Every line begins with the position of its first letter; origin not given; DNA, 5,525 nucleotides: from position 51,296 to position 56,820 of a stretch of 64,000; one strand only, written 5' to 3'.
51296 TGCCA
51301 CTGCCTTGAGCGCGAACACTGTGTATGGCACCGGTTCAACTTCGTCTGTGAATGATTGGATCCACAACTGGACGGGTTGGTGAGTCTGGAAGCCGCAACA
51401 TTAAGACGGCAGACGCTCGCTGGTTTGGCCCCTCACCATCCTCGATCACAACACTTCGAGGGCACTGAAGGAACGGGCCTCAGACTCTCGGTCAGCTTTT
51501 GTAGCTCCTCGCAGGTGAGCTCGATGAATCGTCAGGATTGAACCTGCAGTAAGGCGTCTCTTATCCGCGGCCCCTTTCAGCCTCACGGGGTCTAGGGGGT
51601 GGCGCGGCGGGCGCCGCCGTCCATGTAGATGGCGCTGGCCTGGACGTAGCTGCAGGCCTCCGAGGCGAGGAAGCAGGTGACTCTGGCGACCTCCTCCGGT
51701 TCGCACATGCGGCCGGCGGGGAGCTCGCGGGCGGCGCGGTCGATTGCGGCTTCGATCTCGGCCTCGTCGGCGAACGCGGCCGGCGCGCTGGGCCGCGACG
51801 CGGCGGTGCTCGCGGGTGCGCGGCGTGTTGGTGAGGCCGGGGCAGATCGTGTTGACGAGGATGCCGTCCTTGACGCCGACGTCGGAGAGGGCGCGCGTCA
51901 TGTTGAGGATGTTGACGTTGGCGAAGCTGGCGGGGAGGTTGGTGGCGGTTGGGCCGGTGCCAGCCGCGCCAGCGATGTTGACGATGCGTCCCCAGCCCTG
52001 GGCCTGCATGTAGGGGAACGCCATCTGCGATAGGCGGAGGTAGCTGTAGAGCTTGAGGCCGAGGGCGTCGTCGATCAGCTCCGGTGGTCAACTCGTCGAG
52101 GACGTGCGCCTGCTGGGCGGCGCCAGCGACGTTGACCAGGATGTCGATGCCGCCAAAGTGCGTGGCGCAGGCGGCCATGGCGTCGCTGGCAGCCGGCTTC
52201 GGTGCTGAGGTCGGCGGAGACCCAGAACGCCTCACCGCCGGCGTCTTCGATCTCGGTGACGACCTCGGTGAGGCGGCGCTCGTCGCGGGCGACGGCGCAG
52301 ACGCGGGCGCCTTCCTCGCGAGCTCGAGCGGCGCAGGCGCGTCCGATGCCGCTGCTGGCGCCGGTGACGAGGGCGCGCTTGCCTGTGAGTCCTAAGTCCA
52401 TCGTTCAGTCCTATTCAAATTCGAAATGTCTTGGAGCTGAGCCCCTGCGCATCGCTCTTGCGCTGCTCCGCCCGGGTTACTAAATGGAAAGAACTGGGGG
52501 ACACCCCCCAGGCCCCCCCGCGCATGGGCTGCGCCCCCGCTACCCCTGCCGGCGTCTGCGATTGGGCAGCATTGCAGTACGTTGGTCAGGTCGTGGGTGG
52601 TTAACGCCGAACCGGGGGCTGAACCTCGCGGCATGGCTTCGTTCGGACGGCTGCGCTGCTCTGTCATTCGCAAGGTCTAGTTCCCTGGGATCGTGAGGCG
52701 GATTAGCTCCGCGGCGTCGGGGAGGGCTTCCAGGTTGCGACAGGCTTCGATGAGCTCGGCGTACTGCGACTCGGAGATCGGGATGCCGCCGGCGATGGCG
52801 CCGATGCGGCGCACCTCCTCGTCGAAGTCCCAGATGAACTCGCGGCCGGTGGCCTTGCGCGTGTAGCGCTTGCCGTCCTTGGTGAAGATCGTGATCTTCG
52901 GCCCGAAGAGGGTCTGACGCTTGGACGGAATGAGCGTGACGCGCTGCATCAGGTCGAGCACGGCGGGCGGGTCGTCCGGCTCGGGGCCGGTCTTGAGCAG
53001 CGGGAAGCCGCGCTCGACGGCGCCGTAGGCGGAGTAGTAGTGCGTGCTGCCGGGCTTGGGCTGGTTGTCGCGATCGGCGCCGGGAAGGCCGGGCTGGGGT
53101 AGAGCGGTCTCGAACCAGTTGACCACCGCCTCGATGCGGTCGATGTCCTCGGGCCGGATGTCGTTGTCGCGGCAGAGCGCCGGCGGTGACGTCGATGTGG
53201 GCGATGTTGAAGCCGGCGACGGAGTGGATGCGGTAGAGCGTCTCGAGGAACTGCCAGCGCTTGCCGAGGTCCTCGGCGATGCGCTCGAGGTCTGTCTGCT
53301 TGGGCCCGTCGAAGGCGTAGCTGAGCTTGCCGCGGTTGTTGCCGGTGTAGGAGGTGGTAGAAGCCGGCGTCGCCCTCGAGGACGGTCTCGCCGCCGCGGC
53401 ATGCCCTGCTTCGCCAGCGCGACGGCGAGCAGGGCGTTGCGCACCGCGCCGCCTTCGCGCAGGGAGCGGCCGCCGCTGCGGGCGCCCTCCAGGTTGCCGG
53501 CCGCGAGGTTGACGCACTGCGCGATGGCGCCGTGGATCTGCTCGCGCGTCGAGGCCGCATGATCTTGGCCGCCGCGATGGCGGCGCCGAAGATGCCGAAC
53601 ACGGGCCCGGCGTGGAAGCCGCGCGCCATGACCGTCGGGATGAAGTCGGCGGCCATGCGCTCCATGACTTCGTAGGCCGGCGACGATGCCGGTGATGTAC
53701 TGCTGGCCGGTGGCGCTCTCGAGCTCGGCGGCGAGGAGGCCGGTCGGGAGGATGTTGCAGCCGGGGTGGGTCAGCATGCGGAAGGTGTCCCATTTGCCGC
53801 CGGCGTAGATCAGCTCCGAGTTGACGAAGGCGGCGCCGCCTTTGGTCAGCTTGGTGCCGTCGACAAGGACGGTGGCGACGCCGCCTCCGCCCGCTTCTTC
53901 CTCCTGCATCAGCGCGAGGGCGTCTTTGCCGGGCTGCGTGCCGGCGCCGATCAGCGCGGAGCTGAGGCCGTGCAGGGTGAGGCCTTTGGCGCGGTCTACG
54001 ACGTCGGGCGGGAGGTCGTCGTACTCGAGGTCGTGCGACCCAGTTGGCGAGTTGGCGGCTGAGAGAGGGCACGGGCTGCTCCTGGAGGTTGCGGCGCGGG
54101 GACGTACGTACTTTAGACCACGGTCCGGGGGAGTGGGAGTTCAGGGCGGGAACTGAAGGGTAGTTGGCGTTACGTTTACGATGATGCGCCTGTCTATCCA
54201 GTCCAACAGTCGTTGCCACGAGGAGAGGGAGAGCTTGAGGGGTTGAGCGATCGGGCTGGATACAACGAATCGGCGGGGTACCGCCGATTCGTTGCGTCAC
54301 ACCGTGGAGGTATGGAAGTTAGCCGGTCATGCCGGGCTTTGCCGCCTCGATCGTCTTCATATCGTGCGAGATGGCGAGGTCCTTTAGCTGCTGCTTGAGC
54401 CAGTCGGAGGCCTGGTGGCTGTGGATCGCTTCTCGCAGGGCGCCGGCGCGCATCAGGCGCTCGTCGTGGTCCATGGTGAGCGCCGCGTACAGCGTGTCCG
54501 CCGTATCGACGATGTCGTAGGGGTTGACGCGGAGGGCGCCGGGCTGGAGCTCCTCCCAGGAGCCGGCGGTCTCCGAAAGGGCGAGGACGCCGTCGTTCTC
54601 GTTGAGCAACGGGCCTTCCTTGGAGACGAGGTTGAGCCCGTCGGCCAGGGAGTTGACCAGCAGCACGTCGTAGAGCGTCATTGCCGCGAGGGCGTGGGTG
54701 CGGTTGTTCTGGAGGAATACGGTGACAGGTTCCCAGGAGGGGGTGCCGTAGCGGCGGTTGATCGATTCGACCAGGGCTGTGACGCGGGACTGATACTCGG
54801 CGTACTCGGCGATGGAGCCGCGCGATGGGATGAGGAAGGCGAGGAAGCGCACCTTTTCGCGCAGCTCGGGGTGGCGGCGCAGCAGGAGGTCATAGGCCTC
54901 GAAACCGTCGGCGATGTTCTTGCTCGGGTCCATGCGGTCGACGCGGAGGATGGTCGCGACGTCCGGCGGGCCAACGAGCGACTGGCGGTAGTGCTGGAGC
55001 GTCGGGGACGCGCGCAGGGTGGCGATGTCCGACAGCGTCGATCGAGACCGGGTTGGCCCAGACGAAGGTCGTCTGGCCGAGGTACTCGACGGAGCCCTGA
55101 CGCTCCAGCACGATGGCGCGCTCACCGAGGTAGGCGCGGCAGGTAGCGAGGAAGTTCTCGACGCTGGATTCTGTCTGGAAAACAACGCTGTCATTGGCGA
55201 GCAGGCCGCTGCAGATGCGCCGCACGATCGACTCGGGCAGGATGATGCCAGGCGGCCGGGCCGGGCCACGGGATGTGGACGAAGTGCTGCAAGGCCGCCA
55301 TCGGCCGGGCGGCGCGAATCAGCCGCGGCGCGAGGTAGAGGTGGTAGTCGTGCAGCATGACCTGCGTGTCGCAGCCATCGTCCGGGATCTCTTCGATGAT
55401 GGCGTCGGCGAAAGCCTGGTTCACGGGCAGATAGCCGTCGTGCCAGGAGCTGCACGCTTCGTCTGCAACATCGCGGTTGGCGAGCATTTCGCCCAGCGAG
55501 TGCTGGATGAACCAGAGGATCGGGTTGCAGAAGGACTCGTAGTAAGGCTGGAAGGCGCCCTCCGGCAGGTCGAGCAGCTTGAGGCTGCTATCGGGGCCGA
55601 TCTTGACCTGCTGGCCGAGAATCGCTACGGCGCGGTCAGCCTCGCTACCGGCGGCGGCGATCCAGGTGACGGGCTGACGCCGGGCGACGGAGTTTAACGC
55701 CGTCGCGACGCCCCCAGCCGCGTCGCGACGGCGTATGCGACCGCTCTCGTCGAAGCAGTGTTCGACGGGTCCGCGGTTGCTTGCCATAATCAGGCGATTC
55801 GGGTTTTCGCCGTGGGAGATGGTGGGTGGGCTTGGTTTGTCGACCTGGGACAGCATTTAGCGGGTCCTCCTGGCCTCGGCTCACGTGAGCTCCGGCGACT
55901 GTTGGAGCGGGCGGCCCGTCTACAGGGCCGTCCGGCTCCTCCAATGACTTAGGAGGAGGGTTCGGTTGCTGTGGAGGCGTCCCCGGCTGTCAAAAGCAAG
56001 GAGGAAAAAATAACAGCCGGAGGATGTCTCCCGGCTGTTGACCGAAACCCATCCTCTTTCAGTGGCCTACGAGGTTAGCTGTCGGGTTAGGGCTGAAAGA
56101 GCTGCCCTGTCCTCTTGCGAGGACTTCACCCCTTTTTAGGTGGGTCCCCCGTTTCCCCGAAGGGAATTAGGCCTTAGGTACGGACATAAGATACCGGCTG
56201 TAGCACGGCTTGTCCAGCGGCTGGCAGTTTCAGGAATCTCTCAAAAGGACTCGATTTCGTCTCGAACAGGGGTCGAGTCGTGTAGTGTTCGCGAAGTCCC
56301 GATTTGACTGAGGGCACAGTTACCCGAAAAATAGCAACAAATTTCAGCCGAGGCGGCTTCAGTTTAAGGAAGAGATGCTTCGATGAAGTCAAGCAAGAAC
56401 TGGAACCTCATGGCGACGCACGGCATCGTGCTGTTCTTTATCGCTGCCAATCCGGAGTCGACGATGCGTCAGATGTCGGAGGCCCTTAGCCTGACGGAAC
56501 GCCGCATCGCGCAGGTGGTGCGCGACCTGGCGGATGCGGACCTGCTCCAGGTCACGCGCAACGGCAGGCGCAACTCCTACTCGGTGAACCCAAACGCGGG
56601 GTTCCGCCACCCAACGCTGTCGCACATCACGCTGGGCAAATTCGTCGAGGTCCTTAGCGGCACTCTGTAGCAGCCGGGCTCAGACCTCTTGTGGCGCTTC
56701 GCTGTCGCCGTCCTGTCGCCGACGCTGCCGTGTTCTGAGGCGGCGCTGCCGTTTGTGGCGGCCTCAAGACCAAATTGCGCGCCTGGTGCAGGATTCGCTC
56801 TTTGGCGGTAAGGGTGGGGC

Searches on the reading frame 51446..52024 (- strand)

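Call 9: search_protein_families(library=pfam, proteins=[window:51446-52024:-], max_evalue=0.01)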
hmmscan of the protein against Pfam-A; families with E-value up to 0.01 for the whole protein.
window:51446-52024:- (192 aa): 2 families
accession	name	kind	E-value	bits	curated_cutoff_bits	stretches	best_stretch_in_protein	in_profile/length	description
PF00106.31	adh_short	-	1.2e-08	35.1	26.6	1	2-74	119-191/195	short chain dehydrogenase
PF13561.12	adh_short_C2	-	6.6e-06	26.3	27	1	2-75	115-186/236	Enoyl-(Acyl carrier protein) reductase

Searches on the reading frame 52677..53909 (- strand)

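Call 9: search_protein_families(library=pfam, proteins=[window:52677-53909:-], max_evalue=0.01)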
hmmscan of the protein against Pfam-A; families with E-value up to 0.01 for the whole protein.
window:52677-53909:- (410 aa): 1 family
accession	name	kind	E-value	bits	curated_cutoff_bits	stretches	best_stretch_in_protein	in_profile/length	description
PF03972.19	MmgE_PrpD_N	-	2.3e-09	37.3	32.1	1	5-84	52-132/244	MmgE/PrpD N-terminal domain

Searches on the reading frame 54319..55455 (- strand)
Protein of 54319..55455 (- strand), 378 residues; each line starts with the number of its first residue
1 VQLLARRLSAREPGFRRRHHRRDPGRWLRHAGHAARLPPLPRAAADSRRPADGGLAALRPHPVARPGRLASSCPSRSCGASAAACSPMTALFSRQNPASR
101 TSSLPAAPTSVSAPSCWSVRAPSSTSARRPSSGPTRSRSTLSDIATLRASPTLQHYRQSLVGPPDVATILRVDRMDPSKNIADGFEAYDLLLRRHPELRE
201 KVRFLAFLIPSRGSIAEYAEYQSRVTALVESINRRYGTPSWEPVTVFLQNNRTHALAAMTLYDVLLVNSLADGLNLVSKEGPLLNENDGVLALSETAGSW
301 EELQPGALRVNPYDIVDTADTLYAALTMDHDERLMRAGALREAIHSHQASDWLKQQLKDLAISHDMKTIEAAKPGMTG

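Call 9: search_protein_families(library=pfam, proteins=[window:54319-55455:-], max_evalue=0.01)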
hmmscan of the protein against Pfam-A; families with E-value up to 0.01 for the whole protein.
window:54319-55455:- (378 aa): 1 family
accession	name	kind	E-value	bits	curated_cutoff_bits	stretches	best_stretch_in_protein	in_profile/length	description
PF00982.27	Glyco_transf_20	-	1.6e-51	176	32.5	1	166-361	275-472/473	Glycosyltransferase family 20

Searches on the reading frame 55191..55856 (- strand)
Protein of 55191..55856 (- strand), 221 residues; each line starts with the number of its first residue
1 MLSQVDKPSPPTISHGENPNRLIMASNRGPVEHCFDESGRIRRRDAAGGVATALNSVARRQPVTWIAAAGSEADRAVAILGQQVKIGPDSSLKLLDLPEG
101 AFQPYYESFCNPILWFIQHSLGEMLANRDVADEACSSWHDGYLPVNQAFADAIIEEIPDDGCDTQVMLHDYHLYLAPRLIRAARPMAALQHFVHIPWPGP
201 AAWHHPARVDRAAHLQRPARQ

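Call 9: search_protein_families(library=pfam, proteins=[window:55191-55856:-], max_evalue=0.01)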
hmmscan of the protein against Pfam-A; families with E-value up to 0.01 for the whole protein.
window:55191-55856:- (221 aa): 1 family
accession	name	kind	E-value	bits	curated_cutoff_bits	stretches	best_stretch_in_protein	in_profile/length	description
PF00982.27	Glyco_transf_20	-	6.5e-29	101.4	32.5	1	21-199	2-177/473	Glycosyltransferase family 20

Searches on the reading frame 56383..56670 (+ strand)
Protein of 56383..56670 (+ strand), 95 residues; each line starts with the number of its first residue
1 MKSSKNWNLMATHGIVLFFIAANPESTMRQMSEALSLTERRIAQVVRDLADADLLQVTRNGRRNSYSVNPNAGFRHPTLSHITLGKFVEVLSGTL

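Call 9: search_protein_families(library=pfam, proteins=[window:56383-56670:+], max_evalue=0.01)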
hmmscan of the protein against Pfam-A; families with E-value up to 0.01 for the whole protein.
window:56383-56670:+ (95 aa): 3 families
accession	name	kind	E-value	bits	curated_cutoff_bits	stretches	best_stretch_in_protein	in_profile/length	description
PF12802.13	MarR_2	-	9.9e-06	26.1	27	1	12-61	6-56/61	MarR family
PF13412.12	HTH_24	-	0.0022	18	21.9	1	16-55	8-47/48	Winged helix-turn-helix DNA-binding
PF13463.12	HTH_27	-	0.0066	17.1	22.2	1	13-59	5-50/68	Winged helix DNA-binding domain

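Call 58: find_encoding_contigs(protein=window:56383-56670:+, flank=6000, max_places=6)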
Protein window:56383-56670:+ (95 aa): 2 contigs read that carry it; 2 places shown.
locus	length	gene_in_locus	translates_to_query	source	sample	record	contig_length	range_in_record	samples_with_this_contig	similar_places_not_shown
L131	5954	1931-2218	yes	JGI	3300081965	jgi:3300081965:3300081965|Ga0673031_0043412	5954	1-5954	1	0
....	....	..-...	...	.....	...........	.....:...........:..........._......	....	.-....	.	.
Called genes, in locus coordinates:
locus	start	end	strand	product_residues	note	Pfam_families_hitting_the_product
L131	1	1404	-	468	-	?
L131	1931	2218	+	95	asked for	PF12802:MarR_2 (weak)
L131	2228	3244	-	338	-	PF03631:Virul_fac_BrkB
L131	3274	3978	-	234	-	PF13189:Cytidylate_kin2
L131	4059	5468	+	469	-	PF00982:Glyco_transf_20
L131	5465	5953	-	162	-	?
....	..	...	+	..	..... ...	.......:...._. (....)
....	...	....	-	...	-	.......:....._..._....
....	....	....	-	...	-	?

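Call 64: search_protein_families(library=ncbifam, proteins=[L131:4059-5468:+, window:56383-56670:+], max_evalue=0.00001)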
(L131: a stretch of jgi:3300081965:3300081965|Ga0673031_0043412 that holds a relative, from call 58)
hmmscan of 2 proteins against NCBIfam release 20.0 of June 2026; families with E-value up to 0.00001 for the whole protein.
L131:4059-5468:+ (469 aa): 5 families
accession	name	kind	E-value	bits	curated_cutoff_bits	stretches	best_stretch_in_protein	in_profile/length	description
NF011071.0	PRK14501.1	equivalog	1.1e-187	625.6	634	1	8-467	3-465/729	bifunctional alpha,alpha-trehalose-phosphate synthase (UDP-forming)/trehalose-phosphatase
TIGR02400.1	trehalose_OtsA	equivalog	1.8e-162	541.2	564.85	1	9-464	2-455/456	alpha,alpha-trehalose-phosphate synthase (UDP-forming)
TIGR02398.1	gluc_glyc_Psyn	equivalog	4e-105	352.2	569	2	218-465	235-482/487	glucosylglycerol-phosphate synthase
NF007513.0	PRK10117.1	equivalog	1.2e-104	350.9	759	1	9-466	4-454/474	alpha,alpha-trehalose-phosphate synthase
TIGR04047.1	MSMEG_0565_glyc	hypoth_equivalog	1.7e-07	30.7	259.85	1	236-440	164-350/373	MSMEG_0565 family glycosyltransferase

window:56383-56670:+ (95 aa): 0 families
